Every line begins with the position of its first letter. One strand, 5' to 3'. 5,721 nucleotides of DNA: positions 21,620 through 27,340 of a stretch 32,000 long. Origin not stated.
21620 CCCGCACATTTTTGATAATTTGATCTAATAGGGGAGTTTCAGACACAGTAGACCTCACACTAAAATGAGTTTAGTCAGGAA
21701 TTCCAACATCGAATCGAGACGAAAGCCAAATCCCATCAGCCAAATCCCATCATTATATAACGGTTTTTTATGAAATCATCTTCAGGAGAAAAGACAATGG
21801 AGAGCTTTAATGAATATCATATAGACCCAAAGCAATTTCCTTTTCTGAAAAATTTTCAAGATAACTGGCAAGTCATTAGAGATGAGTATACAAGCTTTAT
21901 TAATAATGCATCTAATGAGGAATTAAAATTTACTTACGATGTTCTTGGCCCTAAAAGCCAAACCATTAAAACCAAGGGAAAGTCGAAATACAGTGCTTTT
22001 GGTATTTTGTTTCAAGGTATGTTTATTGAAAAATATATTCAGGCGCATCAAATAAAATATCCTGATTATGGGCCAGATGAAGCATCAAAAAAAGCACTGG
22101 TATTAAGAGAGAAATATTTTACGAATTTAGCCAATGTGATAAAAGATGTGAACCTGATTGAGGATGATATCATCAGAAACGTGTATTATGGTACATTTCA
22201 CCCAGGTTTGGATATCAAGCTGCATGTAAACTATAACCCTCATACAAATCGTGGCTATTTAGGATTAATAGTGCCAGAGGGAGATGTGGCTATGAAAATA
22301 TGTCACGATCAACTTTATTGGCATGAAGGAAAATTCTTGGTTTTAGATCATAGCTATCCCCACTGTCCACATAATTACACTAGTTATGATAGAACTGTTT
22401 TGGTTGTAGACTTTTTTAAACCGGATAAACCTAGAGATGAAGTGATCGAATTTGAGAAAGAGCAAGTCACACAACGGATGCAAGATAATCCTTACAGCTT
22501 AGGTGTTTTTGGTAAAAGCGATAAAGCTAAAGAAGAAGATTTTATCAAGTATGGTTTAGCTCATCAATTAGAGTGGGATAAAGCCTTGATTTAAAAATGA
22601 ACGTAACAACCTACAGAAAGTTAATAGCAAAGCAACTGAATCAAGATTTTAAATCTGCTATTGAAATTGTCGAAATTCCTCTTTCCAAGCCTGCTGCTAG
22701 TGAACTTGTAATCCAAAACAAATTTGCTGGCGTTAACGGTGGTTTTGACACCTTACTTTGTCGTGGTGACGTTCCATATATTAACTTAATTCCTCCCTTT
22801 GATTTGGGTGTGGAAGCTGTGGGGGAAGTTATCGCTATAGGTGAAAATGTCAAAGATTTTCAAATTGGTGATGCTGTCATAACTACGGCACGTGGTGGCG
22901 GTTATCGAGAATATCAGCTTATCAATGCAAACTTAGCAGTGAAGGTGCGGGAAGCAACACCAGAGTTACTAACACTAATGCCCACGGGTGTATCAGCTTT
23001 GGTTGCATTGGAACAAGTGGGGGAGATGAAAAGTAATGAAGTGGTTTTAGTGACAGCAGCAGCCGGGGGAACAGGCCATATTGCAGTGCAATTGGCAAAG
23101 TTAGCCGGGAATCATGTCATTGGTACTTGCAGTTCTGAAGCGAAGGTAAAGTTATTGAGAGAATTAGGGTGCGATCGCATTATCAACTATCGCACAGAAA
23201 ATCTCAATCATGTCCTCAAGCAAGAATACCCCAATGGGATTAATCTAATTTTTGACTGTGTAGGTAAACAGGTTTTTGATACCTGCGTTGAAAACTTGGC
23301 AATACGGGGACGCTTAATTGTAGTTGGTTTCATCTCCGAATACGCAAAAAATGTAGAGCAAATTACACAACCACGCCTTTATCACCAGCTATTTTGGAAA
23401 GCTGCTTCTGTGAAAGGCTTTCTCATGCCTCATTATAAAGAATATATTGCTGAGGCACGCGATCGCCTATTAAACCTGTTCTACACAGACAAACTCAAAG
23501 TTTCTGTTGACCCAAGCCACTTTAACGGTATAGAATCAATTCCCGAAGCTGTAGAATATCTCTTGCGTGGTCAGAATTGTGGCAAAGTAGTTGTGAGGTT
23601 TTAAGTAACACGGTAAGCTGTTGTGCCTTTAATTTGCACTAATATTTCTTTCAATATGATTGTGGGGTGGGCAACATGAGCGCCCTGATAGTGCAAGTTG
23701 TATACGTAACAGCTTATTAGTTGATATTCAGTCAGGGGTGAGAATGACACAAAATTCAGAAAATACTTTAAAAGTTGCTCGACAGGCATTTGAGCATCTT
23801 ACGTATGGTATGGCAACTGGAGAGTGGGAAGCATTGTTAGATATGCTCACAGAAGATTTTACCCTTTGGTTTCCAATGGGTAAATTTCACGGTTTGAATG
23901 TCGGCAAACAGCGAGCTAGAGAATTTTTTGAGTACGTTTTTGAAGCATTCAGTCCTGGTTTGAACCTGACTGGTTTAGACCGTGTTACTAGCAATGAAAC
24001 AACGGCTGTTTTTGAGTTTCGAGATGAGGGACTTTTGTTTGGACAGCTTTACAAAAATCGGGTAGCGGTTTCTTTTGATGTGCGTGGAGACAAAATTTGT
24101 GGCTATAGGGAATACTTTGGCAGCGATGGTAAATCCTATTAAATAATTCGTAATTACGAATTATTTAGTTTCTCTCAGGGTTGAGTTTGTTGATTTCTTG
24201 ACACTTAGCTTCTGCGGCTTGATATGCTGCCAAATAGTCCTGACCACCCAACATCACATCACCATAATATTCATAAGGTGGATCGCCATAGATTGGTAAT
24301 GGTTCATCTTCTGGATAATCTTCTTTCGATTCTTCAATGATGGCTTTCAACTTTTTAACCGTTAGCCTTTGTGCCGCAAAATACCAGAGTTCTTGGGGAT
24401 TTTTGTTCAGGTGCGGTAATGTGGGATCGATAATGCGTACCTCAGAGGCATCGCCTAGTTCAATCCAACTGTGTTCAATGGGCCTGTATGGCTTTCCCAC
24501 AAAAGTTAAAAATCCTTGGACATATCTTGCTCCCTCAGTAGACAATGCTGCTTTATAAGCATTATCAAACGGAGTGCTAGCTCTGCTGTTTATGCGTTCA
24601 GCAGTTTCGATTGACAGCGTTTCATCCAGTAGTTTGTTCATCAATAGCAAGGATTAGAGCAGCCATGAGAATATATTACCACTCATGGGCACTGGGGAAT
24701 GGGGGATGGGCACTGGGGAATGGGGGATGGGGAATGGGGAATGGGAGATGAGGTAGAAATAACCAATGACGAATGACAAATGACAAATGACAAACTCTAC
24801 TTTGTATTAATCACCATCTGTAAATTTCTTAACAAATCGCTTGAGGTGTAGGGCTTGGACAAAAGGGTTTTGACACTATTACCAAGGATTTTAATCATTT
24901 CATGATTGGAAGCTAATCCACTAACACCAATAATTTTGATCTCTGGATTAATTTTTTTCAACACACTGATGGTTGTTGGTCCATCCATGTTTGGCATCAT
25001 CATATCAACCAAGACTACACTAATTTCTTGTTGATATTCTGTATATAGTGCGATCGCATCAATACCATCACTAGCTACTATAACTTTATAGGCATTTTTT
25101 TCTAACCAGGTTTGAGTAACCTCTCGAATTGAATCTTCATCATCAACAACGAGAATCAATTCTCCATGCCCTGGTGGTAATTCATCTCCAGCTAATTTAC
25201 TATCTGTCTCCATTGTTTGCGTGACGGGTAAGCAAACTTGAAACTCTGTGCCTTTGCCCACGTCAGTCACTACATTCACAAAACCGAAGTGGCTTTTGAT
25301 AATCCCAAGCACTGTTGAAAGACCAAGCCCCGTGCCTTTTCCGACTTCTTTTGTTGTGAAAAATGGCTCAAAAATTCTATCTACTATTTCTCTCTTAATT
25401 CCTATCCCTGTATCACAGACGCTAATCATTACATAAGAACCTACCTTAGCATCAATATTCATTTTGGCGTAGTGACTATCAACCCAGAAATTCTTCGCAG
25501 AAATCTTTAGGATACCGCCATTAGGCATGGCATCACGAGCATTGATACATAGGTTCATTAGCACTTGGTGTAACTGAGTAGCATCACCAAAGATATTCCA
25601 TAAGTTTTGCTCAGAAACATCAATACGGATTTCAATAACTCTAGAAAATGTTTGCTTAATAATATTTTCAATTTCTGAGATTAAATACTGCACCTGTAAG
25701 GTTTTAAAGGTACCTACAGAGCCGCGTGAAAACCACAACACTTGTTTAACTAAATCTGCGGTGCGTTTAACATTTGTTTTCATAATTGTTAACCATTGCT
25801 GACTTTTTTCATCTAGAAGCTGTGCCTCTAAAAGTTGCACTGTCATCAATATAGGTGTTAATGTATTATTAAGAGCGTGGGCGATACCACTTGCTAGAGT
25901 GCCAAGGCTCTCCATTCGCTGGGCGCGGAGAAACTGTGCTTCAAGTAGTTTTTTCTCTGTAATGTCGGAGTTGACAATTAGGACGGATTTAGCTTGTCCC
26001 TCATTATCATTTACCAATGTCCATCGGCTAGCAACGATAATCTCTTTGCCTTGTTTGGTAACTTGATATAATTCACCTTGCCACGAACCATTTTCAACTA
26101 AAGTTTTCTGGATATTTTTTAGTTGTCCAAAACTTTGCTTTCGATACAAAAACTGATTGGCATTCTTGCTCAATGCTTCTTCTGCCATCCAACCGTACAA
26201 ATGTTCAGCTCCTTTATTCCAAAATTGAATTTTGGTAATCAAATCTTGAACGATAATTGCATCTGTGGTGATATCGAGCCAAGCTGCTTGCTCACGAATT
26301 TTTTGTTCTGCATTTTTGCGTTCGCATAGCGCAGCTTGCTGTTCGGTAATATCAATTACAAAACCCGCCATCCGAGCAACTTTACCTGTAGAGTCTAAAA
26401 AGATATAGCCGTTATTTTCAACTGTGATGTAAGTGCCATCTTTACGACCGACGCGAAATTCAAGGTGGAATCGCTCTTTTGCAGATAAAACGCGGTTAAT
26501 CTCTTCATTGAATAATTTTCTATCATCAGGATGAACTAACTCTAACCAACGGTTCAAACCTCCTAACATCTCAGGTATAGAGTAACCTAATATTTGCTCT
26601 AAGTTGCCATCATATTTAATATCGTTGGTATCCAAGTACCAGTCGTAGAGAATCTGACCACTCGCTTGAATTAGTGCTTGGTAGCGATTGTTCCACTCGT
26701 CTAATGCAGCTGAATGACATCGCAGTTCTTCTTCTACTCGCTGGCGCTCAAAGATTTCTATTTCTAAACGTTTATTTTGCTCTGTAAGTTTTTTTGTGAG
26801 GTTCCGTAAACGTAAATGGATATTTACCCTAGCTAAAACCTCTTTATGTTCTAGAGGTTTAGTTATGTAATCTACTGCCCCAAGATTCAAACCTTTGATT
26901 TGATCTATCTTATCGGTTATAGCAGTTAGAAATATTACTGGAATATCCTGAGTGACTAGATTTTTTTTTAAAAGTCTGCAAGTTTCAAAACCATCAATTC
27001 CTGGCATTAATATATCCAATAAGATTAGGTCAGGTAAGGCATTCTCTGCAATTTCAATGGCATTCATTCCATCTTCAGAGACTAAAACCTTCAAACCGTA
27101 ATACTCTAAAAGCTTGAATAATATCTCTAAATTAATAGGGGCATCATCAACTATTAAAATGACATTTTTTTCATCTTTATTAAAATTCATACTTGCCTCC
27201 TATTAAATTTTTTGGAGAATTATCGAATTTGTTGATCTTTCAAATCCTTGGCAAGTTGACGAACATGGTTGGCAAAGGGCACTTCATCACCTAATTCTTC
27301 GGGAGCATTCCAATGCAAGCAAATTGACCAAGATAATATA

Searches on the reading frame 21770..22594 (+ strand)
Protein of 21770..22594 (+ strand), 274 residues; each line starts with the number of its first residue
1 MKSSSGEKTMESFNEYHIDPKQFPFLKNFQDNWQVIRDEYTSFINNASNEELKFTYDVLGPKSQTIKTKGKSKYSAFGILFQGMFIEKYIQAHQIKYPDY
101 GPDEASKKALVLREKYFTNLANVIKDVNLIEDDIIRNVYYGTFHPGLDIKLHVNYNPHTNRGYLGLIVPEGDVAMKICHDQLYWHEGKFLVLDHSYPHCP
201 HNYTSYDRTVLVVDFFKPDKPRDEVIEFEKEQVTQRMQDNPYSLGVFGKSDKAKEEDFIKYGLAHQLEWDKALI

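Call 36: search_protein_families(library=pfam, proteins=[window:21770-22594:+])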
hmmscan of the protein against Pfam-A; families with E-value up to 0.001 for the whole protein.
window:21770-22594:+ (274 aa): 1 family
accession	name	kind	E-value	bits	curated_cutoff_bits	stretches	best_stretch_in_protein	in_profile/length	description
PF05118.21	Asp_Arg_Hydrox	-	3.3e-17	63.2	22.6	1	31-218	2-157/157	Aspartyl/Asparaginyl beta-hydroxylase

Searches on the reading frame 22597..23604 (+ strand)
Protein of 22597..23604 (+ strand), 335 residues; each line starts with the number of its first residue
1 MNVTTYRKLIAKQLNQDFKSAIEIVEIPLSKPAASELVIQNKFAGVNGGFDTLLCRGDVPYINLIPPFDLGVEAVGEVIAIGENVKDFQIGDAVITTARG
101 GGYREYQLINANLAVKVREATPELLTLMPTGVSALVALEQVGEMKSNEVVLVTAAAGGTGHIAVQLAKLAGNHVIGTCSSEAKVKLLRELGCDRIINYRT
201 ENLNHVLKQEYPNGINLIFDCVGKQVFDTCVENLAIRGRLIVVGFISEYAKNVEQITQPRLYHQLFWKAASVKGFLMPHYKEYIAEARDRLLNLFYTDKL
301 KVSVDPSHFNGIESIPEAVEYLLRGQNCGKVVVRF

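Call 36: search_protein_families(library=pfam, proteins=[window:22597-23604:+])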
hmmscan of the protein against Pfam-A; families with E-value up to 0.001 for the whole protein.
window:22597-23604:+ (335 aa): 3 families
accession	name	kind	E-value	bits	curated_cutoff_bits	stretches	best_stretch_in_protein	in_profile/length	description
PF00107.32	ADH_zinc_N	-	2.2e-25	89.5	31.8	1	158-284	1-121/129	Zinc-binding dehydrogenase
PF13602.12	ADH_zinc_N_2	-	1.4e-13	52.4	27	1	190-333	1-134/134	Zinc-binding dehydrogenase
PF08240.17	ADH_N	-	4.7e-10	40.1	23.5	1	35-117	3-102/104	Alcohol dehydrogenase GroES-like domain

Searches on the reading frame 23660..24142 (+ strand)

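Call 36: search_protein_families(library=pfam, proteins=[window:23660-24142:+])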
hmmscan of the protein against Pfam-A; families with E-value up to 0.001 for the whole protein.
window:23660-24142:+ (160 aa): 1 family
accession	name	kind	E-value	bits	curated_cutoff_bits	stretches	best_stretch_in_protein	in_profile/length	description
PF12680.13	SnoaL_2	-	3.2e-10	40.9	27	1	50-147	7-100/102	SnoaL-like domain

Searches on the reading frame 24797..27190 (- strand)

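Call 36: search_protein_families(library=pfam, proteins=[window:24797-27190:-])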
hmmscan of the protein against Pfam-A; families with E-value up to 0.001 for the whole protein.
window:24797-27190:- (797 aa): 9 families
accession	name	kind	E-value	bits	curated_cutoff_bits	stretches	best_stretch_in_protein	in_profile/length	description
PF00072.30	Response_reg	-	1.1e-47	161.2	30.2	2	11-122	1-110/111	Response regulator receiver domain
PF08447.18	PAS_3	-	5.5e-30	103.9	25.6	2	191-278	2-89/89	PAS fold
PF02518.31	HATPase_c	-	8.4e-21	74.9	26.4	1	535-657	1-110/111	Histidine kinase-, DNA gyrase B-, and HSP90-like ATPase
PF13426.13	PAS_9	-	7.7e-15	55.5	27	2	310-412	2-103/103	PAS domain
PF00989.32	PAS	-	1.7e-13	51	22.6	1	308-410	10-113/113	PAS fold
PF08448.16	PAS_4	-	9.4e-10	39.1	23.1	1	308-414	4-109/110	PAS fold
PF00512.31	HisKA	-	6.2e-09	36.2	26.9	1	429-489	2-62/66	His Kinase A (phospho-acceptor) domain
PF10090.15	HPTransfase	-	0.00055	20.1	22.9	0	506-571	3-69/123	Histidine phosphotransferase C-terminal domain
PF13188.13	PAS_8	-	0.00066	19.9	21.8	0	306-345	8-48/65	PAS domain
